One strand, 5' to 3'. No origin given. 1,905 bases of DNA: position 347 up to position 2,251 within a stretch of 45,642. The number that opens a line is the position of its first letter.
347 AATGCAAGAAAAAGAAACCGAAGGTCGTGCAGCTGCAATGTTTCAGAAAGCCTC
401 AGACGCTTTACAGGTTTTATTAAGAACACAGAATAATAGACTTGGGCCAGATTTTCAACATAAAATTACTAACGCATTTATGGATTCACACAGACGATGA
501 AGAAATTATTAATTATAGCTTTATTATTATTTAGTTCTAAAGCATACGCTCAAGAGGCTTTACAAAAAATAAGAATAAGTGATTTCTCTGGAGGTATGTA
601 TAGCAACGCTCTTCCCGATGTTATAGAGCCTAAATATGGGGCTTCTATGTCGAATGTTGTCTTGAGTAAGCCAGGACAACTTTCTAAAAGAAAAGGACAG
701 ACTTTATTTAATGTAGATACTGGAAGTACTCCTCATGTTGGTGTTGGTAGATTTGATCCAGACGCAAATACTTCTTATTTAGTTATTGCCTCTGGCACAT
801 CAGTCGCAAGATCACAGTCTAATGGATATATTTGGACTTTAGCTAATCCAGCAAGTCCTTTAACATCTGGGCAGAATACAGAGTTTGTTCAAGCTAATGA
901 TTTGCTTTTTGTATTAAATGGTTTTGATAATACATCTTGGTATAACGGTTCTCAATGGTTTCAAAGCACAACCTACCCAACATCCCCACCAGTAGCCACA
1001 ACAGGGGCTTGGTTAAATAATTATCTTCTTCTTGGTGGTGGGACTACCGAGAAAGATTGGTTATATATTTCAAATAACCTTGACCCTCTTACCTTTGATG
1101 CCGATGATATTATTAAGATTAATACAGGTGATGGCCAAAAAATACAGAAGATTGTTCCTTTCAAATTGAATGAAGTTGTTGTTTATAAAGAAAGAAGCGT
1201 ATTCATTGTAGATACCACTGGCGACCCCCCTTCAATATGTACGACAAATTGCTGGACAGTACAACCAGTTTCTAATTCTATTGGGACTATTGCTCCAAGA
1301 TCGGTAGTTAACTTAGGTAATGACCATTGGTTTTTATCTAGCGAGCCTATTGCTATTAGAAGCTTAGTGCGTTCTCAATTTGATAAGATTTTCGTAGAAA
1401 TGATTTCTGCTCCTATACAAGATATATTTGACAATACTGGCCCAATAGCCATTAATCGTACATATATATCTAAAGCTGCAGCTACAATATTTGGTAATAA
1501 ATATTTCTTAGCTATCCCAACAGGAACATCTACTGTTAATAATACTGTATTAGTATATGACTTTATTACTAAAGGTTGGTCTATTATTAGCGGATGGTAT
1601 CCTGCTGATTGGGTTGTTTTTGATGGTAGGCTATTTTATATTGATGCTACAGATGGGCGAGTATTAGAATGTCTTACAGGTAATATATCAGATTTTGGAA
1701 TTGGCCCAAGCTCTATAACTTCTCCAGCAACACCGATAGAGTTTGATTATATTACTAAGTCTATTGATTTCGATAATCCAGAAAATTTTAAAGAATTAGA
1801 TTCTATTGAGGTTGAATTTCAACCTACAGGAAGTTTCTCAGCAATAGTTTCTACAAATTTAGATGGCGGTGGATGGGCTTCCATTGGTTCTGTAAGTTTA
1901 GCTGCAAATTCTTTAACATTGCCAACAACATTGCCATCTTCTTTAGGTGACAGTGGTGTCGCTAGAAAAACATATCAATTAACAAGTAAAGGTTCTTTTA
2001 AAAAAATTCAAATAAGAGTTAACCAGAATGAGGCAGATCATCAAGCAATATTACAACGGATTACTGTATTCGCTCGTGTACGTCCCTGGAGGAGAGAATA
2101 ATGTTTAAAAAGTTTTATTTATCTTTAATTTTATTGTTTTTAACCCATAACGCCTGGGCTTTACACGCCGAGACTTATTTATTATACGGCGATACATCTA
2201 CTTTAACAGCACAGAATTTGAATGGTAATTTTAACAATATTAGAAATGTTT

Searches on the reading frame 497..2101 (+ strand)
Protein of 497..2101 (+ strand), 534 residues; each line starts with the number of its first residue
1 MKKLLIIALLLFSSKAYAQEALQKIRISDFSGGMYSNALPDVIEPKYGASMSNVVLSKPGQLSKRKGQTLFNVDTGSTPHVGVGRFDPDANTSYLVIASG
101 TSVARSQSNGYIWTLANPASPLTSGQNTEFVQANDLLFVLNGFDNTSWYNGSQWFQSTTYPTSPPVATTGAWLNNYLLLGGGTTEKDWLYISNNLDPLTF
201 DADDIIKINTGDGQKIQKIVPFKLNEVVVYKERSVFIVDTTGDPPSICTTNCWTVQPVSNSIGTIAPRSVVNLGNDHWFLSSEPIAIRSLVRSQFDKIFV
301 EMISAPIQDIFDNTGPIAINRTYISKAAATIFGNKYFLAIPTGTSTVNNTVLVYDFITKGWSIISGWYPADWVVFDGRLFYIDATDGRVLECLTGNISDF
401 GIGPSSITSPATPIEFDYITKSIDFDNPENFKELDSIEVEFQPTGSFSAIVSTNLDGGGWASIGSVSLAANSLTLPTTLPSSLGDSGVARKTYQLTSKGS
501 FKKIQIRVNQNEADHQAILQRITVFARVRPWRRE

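Call 6: search_protein_families(library=pfam, proteins=[window:497-2101:+], max_evalue=0.01)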
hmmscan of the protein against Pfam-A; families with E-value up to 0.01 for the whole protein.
window:497-2101:+ (534 aa): 0 families

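Call 7: search_protein_families(library=phrogs, proteins=[window:497-2101:+], max_evalue=0.01)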
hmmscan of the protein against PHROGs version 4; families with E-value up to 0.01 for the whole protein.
window:497-2101:+ (534 aa): 2 families
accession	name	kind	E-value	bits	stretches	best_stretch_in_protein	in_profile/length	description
phrog_5107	-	lysis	7.6e-14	52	1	90-456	115-452/533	amidase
phrog_3287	-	head and packaging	2e-11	44.4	1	23-364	4-344/524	virion structural protein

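Call 22: search_dna_similar(query=window:497-2101:+, collection=phages, mode=protein, max_rows=30, max_evalue=0.001)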
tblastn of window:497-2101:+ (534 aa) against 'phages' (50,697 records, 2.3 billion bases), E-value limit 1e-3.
Records with a match: 7; places in all: 7; records where one place covers at least 80% of the query: 3.
Best place of each record, by identity: <60% 7.
By first word of the organism name: Caudoviricetes 4; Microcystis 1; Bacillus 1; Phage 1.
By host as written in the record: - 5; Microcystis sp. SG03 1; Bacillus sp. (in: Bacteria) 1.
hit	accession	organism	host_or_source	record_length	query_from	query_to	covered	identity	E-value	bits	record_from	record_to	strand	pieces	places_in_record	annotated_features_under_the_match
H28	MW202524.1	Caudoviricetes sp.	Manatee Spring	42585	20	510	92%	29.3%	2e-39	159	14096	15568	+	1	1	phage stabilization protein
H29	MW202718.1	Caudoviricetes sp.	Manatee Spring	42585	20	510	92%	29.3%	2e-39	159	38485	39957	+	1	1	phage stabilization protein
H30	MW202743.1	Caudoviricetes sp.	Manatee Spring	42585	20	510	92%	29.3%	2e-39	159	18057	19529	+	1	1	phage stabilization protein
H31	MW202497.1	Caudoviricetes sp.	Manatee Spring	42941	31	429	75%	25.3%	2e-20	101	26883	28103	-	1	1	phage stabilization protein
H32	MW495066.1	Microcystis phage MaAM05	Microcystis sp. SG03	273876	192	524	62%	27.4%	5e-15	85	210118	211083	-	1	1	hypothetical protein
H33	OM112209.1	Bacillus phage PK1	Bacillus sp. (in: Bacteria)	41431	263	437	33%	28.0%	2e-8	64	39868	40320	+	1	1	hypothetical protein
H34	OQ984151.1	Phage C75C1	-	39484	255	374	22%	30.6%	3e-10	69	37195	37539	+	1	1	head closure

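Call 32: search_solved_structures(query=A1, max_evalue=1, show_alignments=2)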
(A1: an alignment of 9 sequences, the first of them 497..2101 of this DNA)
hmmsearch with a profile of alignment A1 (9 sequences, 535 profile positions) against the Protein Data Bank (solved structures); distinct sequences matched with E-value up to 1: 4.
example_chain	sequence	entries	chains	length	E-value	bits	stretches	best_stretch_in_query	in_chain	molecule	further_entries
8oty_A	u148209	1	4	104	0.41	12.1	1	158-207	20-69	Titin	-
1h8g_A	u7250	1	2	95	0.42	12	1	356-391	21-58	MAJOR AUTOLYSIN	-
1hcx_A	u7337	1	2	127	0.65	11.4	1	356-390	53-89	MAJOR AUTOLYSIN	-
2bml_A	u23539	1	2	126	0.67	11.3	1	356-390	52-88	AUTOLYSIN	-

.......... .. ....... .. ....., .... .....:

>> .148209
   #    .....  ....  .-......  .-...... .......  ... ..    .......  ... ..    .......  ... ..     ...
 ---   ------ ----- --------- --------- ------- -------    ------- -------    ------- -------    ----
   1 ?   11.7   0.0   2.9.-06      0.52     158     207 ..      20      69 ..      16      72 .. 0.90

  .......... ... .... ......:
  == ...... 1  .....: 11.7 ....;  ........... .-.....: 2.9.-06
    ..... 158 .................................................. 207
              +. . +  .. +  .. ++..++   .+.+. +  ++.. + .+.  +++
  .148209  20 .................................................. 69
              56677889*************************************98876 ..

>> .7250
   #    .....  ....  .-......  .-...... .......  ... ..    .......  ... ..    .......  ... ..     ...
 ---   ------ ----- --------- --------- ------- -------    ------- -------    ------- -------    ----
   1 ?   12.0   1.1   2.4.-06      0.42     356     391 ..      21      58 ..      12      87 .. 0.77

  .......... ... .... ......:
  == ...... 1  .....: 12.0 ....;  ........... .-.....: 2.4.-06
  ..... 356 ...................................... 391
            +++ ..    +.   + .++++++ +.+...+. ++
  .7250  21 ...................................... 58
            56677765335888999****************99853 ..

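Call 33: get_annotated_region(hit=H28, flank=12000)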
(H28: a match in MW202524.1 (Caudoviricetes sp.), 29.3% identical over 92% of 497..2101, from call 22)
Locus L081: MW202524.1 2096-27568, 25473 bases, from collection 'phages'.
description: Podoviridae sp. isolate ctKR88, complete genome.
organism: Caudoviricetes sp. (NCBI taxid 2832643)
taxonomy: Viruses; Duplodnaviria; Heunggongvirae; Uroviricota; Caudoviricetes
host: -; source: Manatee Spring; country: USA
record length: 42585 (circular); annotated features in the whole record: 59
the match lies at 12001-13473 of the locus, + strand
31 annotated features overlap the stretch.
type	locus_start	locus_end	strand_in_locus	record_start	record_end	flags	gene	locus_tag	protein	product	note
CDS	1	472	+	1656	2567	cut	-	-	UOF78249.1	major capsid protein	-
CDS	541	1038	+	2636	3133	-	-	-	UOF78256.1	hypothetical protein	-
CDS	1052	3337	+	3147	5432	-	-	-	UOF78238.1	beta4glucosyltransferase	-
CDS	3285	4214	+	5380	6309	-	-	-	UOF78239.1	gtA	-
CDS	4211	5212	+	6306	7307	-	-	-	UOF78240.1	yqgM-like protein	-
CDS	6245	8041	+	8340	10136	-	-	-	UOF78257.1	hypothetical protein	-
CDS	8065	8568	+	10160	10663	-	-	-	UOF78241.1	methyltransferase domain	-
CDS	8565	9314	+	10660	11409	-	-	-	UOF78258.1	has synthase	-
CDS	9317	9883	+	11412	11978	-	-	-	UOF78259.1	methyltransferase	-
CDS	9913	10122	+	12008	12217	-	-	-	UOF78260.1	hypothetical protein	-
CDS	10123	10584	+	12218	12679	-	-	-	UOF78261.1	hypothetical protein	-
CDS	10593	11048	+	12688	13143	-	-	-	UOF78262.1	hypothetical protein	-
CDS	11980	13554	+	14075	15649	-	-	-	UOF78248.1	phage stabilization protein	-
CDS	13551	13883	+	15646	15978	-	-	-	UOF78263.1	hypothetical protein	-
CDS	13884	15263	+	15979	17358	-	-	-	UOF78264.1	hypothetical protein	-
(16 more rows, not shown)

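Call 35: find_homologous_proteins(query=window:497-2101:+, max_evalue=0.00001)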
Query window:497-2101:+ (534 aa): 211 proteins with E <= 0.00001 among 8000 candidates; the best 120 are listed.
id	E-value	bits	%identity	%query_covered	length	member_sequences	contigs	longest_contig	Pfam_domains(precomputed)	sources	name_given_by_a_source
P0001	0.0e+0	1208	100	100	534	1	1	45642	-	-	-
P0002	5.3e-246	836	67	100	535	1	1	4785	-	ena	-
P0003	1.3e-238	811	65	100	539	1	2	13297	-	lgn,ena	-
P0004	3.9e-235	800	66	97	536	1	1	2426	-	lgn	-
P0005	9.0e-233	792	67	97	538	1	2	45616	-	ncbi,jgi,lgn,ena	ncbi:MAG TPA: hypothetical protein V6D12_14185 [Candidatus Obscuribacterales bacterium]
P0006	2.1e-230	784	63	97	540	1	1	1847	-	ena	-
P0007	5.8e-227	773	62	100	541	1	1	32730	-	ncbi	-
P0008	1.1e-220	752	61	100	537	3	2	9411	-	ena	-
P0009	6.2e-220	750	61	97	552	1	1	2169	-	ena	-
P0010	3.0e-219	747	63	98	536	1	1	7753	-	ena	-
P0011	1.2e-218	745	61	99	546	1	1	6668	-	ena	-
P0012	2.9e-218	744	63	100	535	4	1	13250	-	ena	-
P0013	1.2e-217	742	60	100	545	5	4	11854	-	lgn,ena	-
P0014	5.3e-216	737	60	100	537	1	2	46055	-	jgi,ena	-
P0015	2.8e-214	731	59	97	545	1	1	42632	-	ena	-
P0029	1.3e-202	692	59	100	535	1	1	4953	-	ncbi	-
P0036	4.3e-201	687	58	99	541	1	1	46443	-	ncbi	-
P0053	2.7e-191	655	56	100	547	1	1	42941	-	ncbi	-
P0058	1.2e-188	646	56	97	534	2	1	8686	-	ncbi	-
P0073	2.4e-183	629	54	97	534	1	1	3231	-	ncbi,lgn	-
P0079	3.0e-180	619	53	100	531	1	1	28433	-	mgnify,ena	mgnify:CR=1 FL=1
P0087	1.7e-177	610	51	100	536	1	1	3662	-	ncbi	-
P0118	5.5e-168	578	49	100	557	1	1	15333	-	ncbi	-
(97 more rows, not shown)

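Call 37: list_cluster_members(proteins=[P0005, P0007, P0029, P0036, P0053, P0058, P0073, P0087, P0118, P0079])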
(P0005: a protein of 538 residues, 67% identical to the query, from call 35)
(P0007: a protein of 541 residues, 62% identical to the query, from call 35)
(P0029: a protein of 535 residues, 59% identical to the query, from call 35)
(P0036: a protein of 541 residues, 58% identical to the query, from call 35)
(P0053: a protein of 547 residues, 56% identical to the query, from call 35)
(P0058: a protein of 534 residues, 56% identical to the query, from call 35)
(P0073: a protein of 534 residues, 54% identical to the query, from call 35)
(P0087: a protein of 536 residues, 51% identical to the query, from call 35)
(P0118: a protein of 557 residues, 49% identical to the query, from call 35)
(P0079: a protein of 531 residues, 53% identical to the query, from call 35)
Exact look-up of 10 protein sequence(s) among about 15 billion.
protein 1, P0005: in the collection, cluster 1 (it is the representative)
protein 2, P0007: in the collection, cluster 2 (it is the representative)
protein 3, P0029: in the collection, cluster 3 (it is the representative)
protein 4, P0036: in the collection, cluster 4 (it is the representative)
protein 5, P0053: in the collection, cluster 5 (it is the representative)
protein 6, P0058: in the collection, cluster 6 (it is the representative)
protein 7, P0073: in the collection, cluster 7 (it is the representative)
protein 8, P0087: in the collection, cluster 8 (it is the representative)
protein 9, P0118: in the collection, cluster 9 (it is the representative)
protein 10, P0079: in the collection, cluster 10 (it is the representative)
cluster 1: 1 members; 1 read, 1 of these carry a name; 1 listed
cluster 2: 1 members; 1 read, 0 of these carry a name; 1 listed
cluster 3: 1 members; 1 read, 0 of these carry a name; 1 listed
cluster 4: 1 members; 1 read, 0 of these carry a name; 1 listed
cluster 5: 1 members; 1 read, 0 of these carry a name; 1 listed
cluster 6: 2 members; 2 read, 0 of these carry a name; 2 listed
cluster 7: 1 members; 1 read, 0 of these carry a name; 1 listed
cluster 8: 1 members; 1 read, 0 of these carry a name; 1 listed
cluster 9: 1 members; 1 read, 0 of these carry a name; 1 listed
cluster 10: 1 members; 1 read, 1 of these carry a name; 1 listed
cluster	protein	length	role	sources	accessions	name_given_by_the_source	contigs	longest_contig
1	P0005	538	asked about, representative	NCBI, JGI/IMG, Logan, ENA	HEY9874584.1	MAG TPA: hypothetical protein V6D12_14185 [Candidatus Obscuribacterales bacterium]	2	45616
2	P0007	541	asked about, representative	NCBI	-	-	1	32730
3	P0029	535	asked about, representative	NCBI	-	-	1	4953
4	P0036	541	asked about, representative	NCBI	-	-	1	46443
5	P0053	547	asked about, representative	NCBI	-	-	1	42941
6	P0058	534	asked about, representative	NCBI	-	-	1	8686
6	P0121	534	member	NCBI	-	-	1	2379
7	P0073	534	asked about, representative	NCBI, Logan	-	-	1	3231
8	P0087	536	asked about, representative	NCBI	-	-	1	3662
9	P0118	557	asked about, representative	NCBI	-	-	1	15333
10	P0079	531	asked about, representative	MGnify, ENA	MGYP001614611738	CR=1 FL=1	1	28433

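Call 38: find_encoding_contigs(protein=P0036, flank=10000, max_places=3)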
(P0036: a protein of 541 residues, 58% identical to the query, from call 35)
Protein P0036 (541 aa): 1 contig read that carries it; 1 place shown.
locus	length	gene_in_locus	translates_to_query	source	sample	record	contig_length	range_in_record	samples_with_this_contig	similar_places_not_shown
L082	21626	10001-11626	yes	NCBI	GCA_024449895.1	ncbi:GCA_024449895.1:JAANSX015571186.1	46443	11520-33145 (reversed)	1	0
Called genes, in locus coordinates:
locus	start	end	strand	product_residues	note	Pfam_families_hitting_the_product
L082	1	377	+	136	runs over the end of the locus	-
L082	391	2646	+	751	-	PF23899:SU10_portal (weak)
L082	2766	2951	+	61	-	-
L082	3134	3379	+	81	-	-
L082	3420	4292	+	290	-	-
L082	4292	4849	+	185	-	-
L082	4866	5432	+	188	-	-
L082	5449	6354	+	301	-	PF10124:Mu-like_gpT (weak), PF25209:Phage_capsid_4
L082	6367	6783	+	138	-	-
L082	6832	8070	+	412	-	PF04932:Wzy_C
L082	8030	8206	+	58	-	-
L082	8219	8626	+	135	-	-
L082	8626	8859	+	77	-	-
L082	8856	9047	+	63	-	-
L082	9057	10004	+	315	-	PF24175:SU10_adaptor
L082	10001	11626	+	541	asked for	-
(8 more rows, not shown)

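Call 39: find_encoding_contigs(protein=P0007, flank=10000, max_places=3)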
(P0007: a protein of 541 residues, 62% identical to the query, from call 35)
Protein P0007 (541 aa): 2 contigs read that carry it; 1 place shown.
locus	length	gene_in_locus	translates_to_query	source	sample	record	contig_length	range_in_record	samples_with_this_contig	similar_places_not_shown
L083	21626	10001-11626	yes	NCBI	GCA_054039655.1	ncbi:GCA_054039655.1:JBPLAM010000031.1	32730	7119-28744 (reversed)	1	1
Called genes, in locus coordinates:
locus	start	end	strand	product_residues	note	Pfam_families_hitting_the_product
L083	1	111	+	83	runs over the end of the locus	-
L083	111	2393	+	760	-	PF23899:SU10_portal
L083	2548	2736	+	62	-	-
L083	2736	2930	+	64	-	-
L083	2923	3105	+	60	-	-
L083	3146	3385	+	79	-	-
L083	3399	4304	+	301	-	-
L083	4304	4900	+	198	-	-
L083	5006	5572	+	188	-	-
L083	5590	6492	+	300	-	PF10124:Mu-like_gpT, PF25209:Phage_capsid_4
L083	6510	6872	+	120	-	-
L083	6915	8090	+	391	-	PF04932:Wzy_C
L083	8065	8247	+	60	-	-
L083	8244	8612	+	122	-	PF00565:SNase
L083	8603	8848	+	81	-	-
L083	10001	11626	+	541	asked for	-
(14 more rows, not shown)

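Call 40: find_related_loci(query=A1, collection=genome_contigs, flank=10000)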
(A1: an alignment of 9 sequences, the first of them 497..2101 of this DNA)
Query A1 (534 aa) in genome_contigs; peptide patterns used: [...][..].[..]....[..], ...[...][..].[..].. (x = any residue, [..] = any of these).
49 stretches matched a pattern; 1 encode a relative of the query (tblastn E <= 1e-3); 1 distinct loci.
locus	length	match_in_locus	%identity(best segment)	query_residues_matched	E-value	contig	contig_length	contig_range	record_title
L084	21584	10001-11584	43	1-534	4e-146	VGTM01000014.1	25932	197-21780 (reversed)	MAG: Methanobacteriota archaeon isolate K_DeepCast_300m_m2_256 K_DeepCast_300m_m2_256_Ga0194111_10001856, whole genome s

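Call 52: predict_structure(alignment_id=A2)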
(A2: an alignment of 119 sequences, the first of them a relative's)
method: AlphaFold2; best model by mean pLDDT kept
length: 534 residues; sequences in the alignment: 119
mean_pLDDT: 92.0   pTM: 0.89
mean pLDDT of the five models: 92.0, 91.3, 91.2, 90.7, 90.7
residues with pLDDT >= 90: 427; 70-90: 81; 50-70: 25; < 50: 1
segments of 3 or more residues with pLDDT < 50: none
pLDDT, mean of each block of 10 residues (from residue 1): 80 67 93 93 92 94 96 90 97 95 95 93 95 97 96 94 95 96 92 95 88 89 95 95 89 93 96 95 97 90 97 96 98 98 97 97 97 97 96 93 87 96 93 95 91 95 90 60 67 90 96 91 94 85
secondary structure, 60 per line:
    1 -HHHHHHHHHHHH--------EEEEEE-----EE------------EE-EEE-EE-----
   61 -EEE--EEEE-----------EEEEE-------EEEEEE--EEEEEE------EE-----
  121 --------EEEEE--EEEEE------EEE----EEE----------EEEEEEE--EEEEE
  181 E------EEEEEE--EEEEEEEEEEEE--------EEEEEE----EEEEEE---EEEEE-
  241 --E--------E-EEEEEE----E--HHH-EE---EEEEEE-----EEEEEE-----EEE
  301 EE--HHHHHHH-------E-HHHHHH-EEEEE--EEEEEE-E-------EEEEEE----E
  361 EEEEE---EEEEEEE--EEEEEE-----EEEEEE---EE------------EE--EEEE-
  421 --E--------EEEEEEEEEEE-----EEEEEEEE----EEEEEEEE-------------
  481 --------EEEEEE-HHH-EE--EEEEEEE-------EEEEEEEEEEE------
elements in order: H2-13 E22-27 E50-52 E62-64 E67-70 E82-86 E94-99 E102-107 E129-133 E136-140 E147-149 E154-156 E167-173 E176-181 E188-193 E196-207 E216-221 E226-231 E235-239 E254-259 E276-281 E287-292 E298-302 H305-311 H321-326 E328-332 E335-340 E350-355 E360-365 E369-375 E378-383 E389-394 E416-419 E432-442 E448-455 E460-467 E489-494 E504-510 E518-528

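Call 54: fold_search(model_id=the predicted structure, library=pdb)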
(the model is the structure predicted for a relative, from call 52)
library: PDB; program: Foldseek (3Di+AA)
matches with E <= 10: 1525; with E <= 0.001: 525
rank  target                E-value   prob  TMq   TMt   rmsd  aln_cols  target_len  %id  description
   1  9nwi_Y                1.9e-24  1.00  0.72  0.75   5.0       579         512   12  Pseudomonas phage Pa223 tail (C6 symmetry) (released 2025-08-06)
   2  8zkk_O                3.9e-22  1.00  0.72  0.74   4.9       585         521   13  Portal-tail of Vibrio cholerae typing phage mature VP1 (released 2024-08-14)
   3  8eap_D                3.9e-19  1.00  0.62  0.70   5.1       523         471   12  Cryo-EM structure of the in-situ gp10-gp26 from bacteriophage P22 (released 2023-09-06)
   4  8vbx_A                3.9e-18  1.00  0.64  0.53   9.6       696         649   12  C6 nozzle and fibre complex of the mature bacteriophage PhiM1 particle (released 2024-10-23)
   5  8u10_1                6.5e-18  1.00  0.63  0.71   5.8       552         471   12  In situ cryo-EM structure of bacteriophage P22 gp1:gp4:gp5:gp10:gp9 N-term complex in conformation 1 at 3.2A resolutio (released 2023-11-22)
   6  7sg7_S                1.7e-17  1.00  0.60  0.67   5.8       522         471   14  In situ cryo-EM structure of bacteriophage Sf6 gp8:gp14N complex at 2.8 A resolution (released 2022-11-09)
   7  8zkm_E                2.6e-17  1.00  0.71  0.73   5.0       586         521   13  portal-tail of Vibrio cholerae typing phage release VP1 (released 2024-08-14)
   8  9vvr_S                1.0e-15  1.00  0.62  0.45  10.1       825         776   10  Structure of the bacteriophage E1004 tail (released 2025-11-12)
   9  9efk_M                1.2e-15  1.00  0.48  0.32  17.2       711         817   13  Cryo-EM structure of the portal-tail complex of LME-1 phage (released 2025-04-16)
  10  7z4b_DW               1.3e-15  1.00  0.59  0.36   9.9       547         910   13  Bacteriophage SU10 virion (C1) (released 2022-12-28)
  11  7y1c_Y                1.5e-15  1.00  0.64  0.45   9.1       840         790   10  CryoEM structure of Klebsiella phage Kp9 tail complex applied with C6 symmetry (released 2023-06-14)
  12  8es4_E                1.7e-15  1.00  0.62  0.45   9.9       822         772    7  Focused reconstruction of HRP29 tail (released 2023-10-18)
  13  7z4f_G                2.1e-15  1.00  0.56  0.33  12.2       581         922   12  Tail of phage SU10 genome release intermediate (released 2022-08-17)
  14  9vvr_V                3.2e-15  1.00  0.62  0.44  10.5       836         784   10  Structure of the bacteriophage E1004 tail (released 2025-11-12)
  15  9jyz_P                4.2e-15  1.00  0.66  0.46  11.6       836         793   10  portal-tail complex of mature T7 (released 2024-12-11)
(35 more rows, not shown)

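Call 78: search_protein_representatives(alignment_id=A2)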
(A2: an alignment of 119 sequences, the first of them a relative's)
Query: 119 sequences, 535 profile positions. Proteins with E-value up to 0.001 (for the whole library): 6676; up to 1e-10: 2551; up to 1e-30: 333. The best 150 are listed.
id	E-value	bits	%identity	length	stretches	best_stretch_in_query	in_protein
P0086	2.4e-251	851.0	-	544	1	21-535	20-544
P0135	3.1e-228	774.7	-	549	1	9-534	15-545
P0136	2.7e-198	675.9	-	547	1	3-535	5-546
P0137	1.4e-192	657.1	-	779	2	116-535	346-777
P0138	5.2e-185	632.1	-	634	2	124-409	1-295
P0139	1.2e-169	581.3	-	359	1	4-360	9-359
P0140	4.2e-164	563.1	-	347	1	191-535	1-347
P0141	4.9e-110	384.6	-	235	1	301-535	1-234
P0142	4.0e-86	305.7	-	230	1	1-227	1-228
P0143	2.0e-81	290.2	-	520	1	24-528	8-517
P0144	2.9e-81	289.6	-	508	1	22-529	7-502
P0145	1.3e-76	274.3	-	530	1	10-522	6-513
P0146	1.8e-76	273.9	-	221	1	2-222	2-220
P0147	4.8e-76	272.4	-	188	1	350-535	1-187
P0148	1.4e-74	267.6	-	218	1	28-233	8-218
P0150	3.5e-74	266.3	-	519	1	23-529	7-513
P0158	1.8e-69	250.8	-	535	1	29-534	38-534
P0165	2.6e-61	223.8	-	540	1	3-513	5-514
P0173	5.0e-58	213.0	-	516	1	31-514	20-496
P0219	3.2e-49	183.9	-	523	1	20-526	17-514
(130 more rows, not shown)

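Call 80: find_encoding_contigs(protein=P0165, flank=10000, max_places=2)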
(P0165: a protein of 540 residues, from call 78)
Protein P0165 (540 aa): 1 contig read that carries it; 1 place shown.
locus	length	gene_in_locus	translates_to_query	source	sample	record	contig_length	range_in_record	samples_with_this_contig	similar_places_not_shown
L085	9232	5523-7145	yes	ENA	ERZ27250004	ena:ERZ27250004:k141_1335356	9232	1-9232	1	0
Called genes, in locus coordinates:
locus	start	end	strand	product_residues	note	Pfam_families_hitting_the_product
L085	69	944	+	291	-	PF00534:Glycos_transf_1, PF13524:Glyco_trans_1_2, PF13692:Glyco_trans_1_4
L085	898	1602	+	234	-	PF00535:Glycos_transf_2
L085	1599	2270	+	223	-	-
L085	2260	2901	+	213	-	PF13489:Methyltransf_23, PF01209:Ubie_methyltran, PF07021:MetW, PF08241:Methyltransf_11, PF08242:Methyltransf_12, PF13649:Methyltransf_25, PF13847:Methyltransf_31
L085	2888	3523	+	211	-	PF01209:Ubie_methyltran, PF05219:DREV (weak), PF13489:Methyltransf_23, PF07021:MetW, PF13847:Methyltransf_31, PF13649:Methyltransf_25, PF08241:Methyltransf_11, PF08242:Methyltransf_12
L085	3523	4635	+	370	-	PF13439:Glyco_transf_4 (faint), PF13524:Glyco_trans_1_2 (weak)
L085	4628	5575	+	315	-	-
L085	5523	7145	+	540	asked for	-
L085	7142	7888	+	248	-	-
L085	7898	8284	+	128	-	-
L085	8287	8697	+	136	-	-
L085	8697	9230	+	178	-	?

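Call 87: find_encoding_contigs(protein=P0158, flank=10000, max_places=1)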
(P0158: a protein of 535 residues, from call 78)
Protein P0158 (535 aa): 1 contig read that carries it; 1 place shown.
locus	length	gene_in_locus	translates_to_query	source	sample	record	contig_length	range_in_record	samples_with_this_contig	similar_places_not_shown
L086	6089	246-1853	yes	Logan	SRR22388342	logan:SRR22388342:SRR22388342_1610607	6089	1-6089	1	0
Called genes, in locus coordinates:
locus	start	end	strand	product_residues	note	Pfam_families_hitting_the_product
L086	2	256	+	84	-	?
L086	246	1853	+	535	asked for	-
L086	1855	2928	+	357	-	PF26209:Phage_phiTE_241_C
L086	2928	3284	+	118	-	-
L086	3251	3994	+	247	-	PF13385:Laminin_G_3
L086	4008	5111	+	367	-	-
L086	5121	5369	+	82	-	-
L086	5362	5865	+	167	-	-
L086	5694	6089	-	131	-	?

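Call 88: find_encoding_contigs(protein=P0219, flank=10000, max_places=1)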
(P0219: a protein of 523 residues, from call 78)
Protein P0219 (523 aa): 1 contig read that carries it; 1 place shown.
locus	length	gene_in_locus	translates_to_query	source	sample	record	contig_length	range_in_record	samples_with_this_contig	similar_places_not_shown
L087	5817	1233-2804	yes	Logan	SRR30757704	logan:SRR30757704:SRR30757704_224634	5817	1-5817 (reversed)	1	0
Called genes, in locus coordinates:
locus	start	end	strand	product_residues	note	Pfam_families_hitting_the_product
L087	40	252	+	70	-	-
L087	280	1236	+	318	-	-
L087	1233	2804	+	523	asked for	-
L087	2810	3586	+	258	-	PF07484:Collar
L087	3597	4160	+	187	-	-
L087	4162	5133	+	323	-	-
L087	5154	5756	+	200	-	-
